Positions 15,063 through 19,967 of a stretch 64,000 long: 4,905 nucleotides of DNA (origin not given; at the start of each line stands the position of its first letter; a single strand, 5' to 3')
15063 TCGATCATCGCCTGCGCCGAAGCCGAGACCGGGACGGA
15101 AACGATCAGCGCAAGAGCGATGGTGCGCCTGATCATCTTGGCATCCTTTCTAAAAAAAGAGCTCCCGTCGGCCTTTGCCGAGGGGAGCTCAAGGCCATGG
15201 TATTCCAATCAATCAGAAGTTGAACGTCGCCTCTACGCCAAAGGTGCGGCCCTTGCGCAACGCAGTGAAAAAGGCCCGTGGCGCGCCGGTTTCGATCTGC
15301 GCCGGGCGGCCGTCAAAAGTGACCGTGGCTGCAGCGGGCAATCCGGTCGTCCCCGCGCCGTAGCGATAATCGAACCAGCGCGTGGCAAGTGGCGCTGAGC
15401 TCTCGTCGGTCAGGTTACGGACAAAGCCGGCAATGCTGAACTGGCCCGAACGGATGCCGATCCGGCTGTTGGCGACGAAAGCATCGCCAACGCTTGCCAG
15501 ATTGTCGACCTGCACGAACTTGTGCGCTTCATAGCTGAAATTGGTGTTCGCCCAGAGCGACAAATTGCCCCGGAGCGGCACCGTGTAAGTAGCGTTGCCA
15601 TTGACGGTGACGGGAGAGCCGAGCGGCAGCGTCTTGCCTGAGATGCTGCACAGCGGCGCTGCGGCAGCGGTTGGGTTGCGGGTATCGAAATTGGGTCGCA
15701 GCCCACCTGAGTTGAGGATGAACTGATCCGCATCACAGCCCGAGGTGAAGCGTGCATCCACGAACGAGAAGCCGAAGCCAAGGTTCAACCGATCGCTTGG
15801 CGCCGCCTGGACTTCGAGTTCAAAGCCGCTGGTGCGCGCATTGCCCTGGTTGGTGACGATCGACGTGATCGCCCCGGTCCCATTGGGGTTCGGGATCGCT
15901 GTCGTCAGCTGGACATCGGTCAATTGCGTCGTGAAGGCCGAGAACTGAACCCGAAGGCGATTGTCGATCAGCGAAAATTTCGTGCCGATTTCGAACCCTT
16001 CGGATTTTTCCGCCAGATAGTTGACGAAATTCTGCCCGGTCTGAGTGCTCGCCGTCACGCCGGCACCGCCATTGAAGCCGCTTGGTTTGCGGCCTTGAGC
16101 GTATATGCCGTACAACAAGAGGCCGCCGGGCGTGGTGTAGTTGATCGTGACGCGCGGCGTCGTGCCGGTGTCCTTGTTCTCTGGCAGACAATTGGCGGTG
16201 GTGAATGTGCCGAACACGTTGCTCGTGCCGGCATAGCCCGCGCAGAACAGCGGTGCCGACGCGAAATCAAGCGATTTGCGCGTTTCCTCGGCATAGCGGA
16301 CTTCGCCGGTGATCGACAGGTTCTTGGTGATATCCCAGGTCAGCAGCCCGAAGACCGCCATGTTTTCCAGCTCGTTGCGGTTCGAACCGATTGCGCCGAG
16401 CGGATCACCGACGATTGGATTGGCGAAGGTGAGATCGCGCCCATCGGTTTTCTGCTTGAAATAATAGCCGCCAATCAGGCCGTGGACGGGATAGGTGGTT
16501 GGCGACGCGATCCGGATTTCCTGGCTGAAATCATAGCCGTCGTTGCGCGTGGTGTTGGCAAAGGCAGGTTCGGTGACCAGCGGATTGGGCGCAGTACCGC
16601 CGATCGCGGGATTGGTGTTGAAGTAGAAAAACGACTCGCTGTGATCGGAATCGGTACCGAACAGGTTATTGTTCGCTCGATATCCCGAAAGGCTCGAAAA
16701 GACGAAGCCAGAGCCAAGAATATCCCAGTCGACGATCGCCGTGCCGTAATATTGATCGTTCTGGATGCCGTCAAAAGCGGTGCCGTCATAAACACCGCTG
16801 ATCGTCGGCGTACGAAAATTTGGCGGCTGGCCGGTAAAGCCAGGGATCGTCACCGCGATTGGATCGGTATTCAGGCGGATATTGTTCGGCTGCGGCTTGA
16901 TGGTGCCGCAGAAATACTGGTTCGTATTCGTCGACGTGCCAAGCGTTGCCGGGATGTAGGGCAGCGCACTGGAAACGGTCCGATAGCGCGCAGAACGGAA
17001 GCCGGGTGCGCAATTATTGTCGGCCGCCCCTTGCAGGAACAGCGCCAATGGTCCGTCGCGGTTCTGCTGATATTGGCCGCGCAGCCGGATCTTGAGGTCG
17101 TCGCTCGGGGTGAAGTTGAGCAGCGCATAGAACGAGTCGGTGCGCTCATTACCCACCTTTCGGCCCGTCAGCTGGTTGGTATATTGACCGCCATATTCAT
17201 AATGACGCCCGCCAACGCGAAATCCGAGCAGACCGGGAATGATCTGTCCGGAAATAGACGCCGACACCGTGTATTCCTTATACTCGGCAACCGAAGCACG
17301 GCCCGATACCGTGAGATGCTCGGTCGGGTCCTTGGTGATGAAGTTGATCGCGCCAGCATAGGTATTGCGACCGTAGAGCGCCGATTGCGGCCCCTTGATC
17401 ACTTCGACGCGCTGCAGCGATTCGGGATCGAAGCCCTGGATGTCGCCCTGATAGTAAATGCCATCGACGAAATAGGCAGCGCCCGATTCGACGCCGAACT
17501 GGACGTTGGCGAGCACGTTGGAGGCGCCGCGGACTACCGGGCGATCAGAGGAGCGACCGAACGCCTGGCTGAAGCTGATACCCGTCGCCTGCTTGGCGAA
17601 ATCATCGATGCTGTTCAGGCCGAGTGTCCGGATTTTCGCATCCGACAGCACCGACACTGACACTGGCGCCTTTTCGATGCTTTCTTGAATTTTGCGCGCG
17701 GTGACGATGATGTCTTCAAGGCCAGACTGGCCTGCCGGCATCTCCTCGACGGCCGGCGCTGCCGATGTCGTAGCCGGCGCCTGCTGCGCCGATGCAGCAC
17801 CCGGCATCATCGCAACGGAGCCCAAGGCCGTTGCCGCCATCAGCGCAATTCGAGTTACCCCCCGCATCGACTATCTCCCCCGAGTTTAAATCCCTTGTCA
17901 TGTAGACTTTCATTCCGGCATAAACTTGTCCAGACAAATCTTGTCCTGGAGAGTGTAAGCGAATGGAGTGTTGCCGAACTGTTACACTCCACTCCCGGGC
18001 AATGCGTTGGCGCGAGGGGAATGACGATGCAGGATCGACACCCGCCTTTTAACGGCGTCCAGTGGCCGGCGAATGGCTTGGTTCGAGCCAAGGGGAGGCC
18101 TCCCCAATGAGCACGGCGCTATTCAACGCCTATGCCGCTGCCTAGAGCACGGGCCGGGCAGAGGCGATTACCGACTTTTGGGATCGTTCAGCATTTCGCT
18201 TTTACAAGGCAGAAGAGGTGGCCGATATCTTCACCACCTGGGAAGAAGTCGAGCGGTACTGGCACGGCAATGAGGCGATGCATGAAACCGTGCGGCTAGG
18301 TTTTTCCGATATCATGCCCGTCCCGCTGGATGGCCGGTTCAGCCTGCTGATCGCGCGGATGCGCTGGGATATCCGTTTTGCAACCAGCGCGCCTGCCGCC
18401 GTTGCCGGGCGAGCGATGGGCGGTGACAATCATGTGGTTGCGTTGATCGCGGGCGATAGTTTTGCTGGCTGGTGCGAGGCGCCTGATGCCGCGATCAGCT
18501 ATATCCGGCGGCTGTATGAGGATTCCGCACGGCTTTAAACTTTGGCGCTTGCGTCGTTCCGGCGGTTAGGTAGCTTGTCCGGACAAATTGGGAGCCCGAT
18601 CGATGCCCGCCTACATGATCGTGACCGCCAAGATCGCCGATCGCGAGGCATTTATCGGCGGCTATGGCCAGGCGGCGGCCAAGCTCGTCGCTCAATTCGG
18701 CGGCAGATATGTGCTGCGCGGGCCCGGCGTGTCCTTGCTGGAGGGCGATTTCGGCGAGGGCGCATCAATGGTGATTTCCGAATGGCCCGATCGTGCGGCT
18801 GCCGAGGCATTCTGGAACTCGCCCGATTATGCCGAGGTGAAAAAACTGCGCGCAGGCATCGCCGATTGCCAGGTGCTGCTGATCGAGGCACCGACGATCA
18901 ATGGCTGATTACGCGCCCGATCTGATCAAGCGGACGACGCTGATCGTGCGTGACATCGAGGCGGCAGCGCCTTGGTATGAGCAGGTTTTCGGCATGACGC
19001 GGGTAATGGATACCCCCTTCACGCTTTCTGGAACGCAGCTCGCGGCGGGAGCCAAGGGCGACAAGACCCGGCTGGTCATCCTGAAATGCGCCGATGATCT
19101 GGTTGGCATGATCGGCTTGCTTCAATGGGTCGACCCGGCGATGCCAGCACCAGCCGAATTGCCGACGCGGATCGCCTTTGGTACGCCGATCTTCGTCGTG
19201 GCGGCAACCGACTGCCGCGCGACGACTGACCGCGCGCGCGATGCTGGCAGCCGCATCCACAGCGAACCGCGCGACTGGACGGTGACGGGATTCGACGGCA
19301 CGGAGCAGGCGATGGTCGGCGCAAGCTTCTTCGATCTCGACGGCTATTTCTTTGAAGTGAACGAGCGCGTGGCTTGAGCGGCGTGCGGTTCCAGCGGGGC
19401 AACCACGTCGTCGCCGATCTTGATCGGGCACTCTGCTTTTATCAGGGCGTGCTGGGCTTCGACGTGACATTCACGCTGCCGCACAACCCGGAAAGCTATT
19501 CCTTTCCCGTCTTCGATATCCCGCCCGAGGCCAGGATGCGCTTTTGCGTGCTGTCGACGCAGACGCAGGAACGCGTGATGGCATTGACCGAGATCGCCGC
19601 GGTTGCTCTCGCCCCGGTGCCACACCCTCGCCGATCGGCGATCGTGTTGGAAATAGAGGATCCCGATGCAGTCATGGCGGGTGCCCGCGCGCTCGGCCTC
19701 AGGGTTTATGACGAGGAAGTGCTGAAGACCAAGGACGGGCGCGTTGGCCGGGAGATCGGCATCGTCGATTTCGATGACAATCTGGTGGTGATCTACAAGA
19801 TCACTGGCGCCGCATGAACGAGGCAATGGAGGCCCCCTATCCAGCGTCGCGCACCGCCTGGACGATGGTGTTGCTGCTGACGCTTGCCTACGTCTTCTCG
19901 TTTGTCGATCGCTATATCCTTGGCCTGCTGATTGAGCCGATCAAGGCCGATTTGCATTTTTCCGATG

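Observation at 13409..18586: Shared palindromic operator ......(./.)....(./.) defines a regulon of three promoter regions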

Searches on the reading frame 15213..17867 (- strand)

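Call 6: search_protein_families(library=pfam, proteins=[window:15213-17867:-])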
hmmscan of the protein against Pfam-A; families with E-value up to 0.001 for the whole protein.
window:15213-17867:- (884 aa): 2 families
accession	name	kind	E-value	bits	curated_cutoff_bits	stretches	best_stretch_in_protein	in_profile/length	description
PF00593.30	TonB_dep_Rec_b-barrel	-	4.6e-25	89.8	27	1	345-819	38-436/436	TonB dependent receptor-like, beta-barrel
PF07715.20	Plug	-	1e-18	68.2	23.9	1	64-173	2-107/107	TonB-dependent Receptor Plug Domain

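Call 45: search_protein_families(library=ncbifam, proteins=[window:15213-17867:-], max_evalue=0.00001)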
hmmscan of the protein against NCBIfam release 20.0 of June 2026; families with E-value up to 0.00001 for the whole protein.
window:15213-17867:- (884 aa): 25 families
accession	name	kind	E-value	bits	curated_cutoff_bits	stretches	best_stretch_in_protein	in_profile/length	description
TIGR01783.1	TonB-siderophor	subfamily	9.7e-40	136.8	223.5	2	67-274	2-198/649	TonB-dependent siderophore receptor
TIGR01785.1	TonB-hemin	subfamily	3.1e-25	88.7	316.85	2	50-184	1-134/677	TonB-dependent heme/hemoglobin receptor family protein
NF007465.0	PRK10044.1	equivalog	5.9e-22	77.6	803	2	5-183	14-191/726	ferrichrome porin FhuA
TIGR04056.1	OMP_RagA_SusC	subfamily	1.6e-20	73.1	368.25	2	601-693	637-726/981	SusC/RagA family TonB-linked outer membrane protein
TIGR01786.1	TonB-hemlactrns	subfamily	3.4e-20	72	323.75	1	53-183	3-138/719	TonB-dependent hemoglobin/transferrin/lactoferrin family receptor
NF010038.0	PRK13513.1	equivalog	5.9e-16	58.2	942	1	32-271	17-260/659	ligand-gated channel protein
NF007349.0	PRK09840.1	equivalog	5.1e-15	54.5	686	1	10-195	13-191/760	catecholate siderophore receptor Fiu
TIGR01779.1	TonB-B12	equivalog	4.4e-13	48.6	599.7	1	45-205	27-182/614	TonB-dependent vitamin B12 receptor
NF049960.1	siderphRecptFauA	equivalog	6.1e-13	48.1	900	1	44-210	54-213/727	TonB-dependent alcaligin siderophore receptor FauA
NF053590.1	TonB_dep_TOL0244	equivalog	1.6e-12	46.9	645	1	50-226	10-185/604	TOL_0244 family TonB-dependent receptor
NF010010.0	PRK13483.1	equivalog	1.8e-12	46.1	927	1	37-274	21-261/660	ligand-gated channel protein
NF010011.0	PRK13484.1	equivalog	2.4e-12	45.9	1197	1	49-263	29-246/682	IreA family TonB-dependent siderophore receptor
NF010651.0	PRK14050.1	equivalog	6.4e-12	44.4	884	1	56-221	68-229/730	TonB-dependent siderophore receptor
NF007926.1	PRK10641.1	equivalog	4.3e-11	42.1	836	1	47-203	24-178/617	TonB-dependent vitamin B12 receptor BtuB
NF010650.0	PRK14049.1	equivalog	7.9e-11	40.8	904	0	562-712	476-613/729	ferrioxamine B receptor precursor protein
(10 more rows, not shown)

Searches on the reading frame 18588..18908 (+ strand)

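Call 6: search_protein_families(library=pfam, proteins=[window:18588-18908:+])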
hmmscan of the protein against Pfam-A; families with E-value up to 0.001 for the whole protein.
window:18588-18908:+ (106 aa): 1 family
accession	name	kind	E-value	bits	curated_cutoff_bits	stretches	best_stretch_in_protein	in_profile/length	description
PF07045.17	DUF1330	-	2.1e-22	79.7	23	1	7-101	1-93/94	Domain of unknown function (DUF1330)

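Call 45: search_protein_families(library=ncbifam, proteins=[window:18603-18908:+], max_evalue=0.00001)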
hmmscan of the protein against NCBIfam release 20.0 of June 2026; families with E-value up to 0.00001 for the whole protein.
window:18603-18908:+ (101 aa): 0 families

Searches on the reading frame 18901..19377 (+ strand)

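Call 6: search_protein_families(library=pfam, proteins=[window:18901-19377:+])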
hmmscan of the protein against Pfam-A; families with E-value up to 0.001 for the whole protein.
window:18901-19377:+ (158 aa): 1 family
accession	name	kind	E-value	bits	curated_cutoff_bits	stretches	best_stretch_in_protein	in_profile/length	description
PF00903.31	Glyoxalase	-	6.6e-12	46.3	20.6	1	9-153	2-121/121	Glyoxalase/Bleomycin resistance protein/Dioxygenase superfamily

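Call 45: search_protein_families(library=ncbifam, proteins=[window:18901-19377:+], max_evalue=0.00001)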
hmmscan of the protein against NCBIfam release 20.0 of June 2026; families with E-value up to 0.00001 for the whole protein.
window:18901-19377:+ (158 aa): 0 families

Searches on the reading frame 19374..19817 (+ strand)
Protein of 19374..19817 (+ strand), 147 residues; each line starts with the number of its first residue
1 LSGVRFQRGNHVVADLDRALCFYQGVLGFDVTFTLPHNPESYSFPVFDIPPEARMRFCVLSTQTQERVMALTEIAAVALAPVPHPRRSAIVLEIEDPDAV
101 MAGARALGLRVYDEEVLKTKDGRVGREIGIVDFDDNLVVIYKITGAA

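Call 7: search_protein_families(library=pfam, proteins=[window:19374-19817:+])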
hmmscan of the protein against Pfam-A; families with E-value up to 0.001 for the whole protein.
window:19374-19817:+ (147 aa): 2 families
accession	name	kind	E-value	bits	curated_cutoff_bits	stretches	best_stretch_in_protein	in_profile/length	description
PF00903.31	Glyoxalase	-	3e-06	28.1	20.6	1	12-126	8-110/121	Glyoxalase/Bleomycin resistance protein/Dioxygenase superfamily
PF22677.2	Ble-like_N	-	0.0009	19.4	24.5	0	12-31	8-27/41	Bleomycin resistance protein-like N-terminal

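Call 45: search_protein_families(library=ncbifam, proteins=[window:19374-19817:+], max_evalue=0.00001)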
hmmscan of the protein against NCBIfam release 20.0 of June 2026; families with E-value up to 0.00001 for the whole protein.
window:19374-19817:+ (147 aa): 0 families
